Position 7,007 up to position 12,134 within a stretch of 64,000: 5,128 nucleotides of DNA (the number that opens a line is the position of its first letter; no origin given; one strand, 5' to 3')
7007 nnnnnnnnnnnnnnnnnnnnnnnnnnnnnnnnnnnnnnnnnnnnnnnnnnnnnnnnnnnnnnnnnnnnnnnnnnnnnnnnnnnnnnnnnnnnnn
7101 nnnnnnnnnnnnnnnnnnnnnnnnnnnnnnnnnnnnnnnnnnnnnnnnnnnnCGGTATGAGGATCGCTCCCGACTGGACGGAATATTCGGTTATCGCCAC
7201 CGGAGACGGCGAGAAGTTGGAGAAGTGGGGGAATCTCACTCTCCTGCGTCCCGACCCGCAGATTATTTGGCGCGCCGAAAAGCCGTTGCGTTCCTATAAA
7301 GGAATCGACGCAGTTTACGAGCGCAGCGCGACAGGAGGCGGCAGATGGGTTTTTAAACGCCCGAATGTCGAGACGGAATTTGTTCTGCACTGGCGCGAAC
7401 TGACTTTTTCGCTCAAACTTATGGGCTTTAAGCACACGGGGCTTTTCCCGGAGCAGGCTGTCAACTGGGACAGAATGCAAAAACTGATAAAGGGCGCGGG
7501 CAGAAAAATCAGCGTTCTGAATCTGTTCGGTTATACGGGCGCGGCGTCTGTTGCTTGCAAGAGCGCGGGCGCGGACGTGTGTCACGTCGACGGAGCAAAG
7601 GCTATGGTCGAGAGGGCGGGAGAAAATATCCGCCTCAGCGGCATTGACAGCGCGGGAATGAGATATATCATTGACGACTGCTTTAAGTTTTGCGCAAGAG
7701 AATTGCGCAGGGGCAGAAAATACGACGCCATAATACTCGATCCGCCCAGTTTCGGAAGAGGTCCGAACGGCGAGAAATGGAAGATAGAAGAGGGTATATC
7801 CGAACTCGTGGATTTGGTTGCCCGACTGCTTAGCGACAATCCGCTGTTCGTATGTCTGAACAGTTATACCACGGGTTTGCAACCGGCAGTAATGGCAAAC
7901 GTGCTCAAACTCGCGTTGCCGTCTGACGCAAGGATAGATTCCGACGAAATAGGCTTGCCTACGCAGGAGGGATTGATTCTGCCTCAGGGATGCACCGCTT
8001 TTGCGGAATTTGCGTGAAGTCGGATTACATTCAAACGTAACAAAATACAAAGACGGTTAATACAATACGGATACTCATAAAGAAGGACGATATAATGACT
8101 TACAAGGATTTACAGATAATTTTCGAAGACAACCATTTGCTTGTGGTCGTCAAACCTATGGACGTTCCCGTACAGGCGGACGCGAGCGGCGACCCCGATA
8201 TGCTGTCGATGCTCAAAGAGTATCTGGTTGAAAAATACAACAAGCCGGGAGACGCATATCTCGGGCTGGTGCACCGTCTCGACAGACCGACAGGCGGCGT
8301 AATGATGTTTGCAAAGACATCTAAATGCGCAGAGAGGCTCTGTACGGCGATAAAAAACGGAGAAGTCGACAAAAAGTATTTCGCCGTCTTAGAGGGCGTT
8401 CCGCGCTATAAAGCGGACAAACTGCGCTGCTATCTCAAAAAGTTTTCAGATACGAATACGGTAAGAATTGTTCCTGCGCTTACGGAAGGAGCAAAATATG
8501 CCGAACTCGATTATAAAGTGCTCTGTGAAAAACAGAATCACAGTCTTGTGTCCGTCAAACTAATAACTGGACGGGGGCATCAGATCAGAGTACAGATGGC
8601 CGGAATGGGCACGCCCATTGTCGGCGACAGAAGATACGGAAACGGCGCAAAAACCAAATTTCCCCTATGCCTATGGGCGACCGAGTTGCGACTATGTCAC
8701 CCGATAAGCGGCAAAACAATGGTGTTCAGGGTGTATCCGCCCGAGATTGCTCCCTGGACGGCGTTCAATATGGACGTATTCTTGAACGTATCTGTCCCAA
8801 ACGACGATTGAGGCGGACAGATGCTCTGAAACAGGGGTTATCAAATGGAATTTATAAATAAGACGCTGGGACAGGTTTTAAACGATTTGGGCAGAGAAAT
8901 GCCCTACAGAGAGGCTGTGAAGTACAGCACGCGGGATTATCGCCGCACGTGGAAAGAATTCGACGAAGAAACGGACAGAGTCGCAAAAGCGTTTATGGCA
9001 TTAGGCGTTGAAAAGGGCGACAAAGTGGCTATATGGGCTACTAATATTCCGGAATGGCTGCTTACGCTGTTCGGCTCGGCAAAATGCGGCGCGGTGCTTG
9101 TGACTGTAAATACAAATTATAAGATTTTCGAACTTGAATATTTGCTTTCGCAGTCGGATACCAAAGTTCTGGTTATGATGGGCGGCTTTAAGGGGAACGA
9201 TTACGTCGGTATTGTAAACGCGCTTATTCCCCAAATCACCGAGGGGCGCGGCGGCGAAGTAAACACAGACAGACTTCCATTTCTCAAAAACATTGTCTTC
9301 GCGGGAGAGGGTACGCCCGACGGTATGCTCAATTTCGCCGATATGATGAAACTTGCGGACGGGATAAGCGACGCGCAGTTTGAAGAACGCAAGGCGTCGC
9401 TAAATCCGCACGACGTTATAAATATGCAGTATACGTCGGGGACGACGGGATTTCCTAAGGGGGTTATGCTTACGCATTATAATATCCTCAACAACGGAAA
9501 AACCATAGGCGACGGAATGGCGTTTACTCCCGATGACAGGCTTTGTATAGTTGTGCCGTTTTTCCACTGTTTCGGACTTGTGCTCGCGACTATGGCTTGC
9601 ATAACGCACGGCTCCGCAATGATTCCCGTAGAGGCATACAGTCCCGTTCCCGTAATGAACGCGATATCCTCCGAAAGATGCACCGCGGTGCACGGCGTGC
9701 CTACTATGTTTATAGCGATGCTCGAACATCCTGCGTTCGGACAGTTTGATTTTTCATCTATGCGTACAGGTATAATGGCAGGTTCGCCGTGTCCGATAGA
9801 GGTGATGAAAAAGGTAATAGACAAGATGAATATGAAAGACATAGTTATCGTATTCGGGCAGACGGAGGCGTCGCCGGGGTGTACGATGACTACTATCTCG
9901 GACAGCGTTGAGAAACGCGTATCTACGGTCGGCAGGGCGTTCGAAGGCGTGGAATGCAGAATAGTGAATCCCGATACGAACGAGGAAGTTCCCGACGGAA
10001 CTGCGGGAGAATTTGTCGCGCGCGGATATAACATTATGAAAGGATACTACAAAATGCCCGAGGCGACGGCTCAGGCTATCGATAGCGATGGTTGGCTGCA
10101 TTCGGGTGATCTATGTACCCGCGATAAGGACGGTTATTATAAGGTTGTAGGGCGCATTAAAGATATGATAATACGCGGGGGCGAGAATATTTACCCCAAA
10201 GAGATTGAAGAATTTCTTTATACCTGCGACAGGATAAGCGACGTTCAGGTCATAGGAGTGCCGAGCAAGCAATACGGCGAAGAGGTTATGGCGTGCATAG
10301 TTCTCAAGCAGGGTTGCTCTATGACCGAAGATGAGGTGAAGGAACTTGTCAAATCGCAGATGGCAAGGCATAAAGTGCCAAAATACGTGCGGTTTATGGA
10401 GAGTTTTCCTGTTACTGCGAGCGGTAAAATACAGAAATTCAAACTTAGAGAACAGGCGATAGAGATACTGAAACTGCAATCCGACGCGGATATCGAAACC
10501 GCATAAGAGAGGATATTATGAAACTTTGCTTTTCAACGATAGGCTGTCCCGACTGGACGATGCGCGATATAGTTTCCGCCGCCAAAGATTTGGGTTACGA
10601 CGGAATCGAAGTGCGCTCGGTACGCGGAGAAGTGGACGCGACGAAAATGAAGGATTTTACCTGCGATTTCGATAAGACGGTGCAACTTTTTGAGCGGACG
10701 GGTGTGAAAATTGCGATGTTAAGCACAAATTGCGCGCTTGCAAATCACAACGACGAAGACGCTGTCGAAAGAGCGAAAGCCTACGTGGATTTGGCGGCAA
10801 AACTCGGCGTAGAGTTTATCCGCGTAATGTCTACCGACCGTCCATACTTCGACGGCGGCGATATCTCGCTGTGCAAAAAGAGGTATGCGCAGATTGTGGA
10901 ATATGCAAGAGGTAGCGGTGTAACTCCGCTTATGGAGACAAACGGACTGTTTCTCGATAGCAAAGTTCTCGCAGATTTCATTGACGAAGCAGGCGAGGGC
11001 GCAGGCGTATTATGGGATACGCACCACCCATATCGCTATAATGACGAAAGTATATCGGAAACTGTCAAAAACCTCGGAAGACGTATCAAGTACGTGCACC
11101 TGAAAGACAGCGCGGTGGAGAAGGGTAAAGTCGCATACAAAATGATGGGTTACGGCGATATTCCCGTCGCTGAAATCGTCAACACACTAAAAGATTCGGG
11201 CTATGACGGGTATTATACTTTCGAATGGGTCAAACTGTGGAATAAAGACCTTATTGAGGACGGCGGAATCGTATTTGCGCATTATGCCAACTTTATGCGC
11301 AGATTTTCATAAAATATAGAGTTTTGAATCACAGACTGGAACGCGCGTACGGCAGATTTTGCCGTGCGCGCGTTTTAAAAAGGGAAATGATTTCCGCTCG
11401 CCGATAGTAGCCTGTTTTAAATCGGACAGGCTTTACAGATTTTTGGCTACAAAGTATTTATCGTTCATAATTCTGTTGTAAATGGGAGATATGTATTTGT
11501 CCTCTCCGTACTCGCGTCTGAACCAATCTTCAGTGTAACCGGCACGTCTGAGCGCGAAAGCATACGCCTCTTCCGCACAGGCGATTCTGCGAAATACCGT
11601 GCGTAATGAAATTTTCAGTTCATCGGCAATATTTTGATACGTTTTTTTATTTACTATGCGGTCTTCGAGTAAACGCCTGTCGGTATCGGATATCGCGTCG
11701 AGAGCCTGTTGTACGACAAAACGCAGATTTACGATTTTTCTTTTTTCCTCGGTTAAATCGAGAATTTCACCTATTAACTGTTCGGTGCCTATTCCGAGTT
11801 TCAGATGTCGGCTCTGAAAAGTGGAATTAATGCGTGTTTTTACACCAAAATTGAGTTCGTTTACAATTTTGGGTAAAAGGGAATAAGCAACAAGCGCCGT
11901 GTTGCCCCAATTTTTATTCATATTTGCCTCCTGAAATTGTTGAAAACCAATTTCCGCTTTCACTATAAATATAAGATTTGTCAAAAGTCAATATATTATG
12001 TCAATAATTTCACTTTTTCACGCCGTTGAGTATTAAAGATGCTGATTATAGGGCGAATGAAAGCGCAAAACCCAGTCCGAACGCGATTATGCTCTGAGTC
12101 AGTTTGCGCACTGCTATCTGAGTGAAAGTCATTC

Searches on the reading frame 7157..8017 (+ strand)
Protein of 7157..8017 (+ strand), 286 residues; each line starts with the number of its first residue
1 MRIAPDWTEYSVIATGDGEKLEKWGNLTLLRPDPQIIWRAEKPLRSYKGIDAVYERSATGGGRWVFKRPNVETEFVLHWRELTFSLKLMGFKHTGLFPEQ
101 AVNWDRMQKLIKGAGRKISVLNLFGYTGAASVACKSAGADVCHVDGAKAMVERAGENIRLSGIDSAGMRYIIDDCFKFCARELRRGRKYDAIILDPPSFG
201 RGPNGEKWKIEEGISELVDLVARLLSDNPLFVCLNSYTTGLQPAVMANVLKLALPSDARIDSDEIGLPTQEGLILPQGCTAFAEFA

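Call 28: search_protein_families(library=pfam, proteins=[window:7157-8017:+], max_evalue=0.00001)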
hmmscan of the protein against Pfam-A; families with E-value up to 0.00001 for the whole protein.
window:7157-8017:+ (286 aa): 1 family
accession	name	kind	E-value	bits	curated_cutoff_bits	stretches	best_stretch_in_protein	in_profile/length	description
PF10672.15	Methyltrans_SAM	-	1.6e-15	57.5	27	1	75-220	86-227/286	S-adenosylmethionine-dependent methyltransferase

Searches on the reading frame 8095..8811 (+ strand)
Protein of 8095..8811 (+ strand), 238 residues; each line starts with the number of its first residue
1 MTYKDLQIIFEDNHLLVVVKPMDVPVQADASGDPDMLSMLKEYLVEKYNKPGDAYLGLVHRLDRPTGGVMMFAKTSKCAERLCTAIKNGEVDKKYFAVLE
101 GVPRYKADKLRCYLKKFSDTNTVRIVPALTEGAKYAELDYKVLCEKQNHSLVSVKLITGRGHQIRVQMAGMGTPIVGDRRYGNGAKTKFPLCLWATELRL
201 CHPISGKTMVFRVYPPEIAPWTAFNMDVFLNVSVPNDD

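Call 28: search_protein_families(library=pfam, proteins=[window:8095-8811:+], max_evalue=0.00001)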
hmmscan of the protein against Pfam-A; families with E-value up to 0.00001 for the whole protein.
window:8095-8811:+ (238 aa): 1 family
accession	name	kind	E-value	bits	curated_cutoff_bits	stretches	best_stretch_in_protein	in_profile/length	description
PF00849.27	PseudoU_synth_2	-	1.8e-28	100.1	26.8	1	14-169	1-151/152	RNA pseudouridylate synthase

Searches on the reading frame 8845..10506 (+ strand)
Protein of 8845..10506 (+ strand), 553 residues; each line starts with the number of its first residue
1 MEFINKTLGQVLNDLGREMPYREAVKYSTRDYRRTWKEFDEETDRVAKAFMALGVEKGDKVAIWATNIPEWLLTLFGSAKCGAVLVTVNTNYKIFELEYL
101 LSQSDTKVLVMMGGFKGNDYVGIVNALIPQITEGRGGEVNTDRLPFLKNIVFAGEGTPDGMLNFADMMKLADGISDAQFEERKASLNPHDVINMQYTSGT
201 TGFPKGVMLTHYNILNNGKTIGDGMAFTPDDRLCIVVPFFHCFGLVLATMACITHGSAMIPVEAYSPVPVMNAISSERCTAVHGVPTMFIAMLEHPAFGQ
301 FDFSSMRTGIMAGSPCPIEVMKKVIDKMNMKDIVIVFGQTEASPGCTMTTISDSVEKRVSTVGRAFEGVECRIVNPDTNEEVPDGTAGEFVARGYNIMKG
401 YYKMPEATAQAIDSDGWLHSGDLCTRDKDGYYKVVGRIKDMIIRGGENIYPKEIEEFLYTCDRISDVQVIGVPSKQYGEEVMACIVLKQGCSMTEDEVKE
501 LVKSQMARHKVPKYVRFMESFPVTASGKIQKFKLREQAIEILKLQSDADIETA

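Call 28: search_protein_families(library=pfam, proteins=[window:8845-10506:+], max_evalue=0.00001)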
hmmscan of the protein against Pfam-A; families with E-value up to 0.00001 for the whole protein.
window:8845-10506:+ (553 aa): 2 families
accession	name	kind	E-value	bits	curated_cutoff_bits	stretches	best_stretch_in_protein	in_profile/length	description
PF00501.34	AMP-binding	-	4.1e-91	306.1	29.9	1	19-402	8-384/384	AMP-binding enzyme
PF13193.12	AMP-binding_C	-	2.4e-17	64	24.5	1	453-528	1-76/76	AMP-binding enzyme C-terminal domain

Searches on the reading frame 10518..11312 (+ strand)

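Call 28: search_protein_families(library=pfam, proteins=[window:10518-11312:+], max_evalue=0.00001)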
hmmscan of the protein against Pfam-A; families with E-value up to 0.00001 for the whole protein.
window:10518-11312:+ (264 aa): 1 family
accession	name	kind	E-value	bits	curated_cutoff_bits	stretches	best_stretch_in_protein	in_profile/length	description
PF01261.30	AP_endonuc_2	-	1.2e-28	101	31.1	1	20-238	2-230/249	Xylose isomerase-like TIM barrel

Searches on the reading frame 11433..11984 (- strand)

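Call 28: search_protein_families(library=pfam, proteins=[window:11433-11984:-], max_evalue=0.00001)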
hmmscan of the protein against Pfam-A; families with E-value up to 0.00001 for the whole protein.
window:11433-11984:- (183 aa): 1 family
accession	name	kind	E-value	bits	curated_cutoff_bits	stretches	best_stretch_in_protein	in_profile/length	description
PF04545.22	Sigma70_r4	-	1.6e-06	28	24.1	0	94-134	1-41/50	Sigma-70, region 4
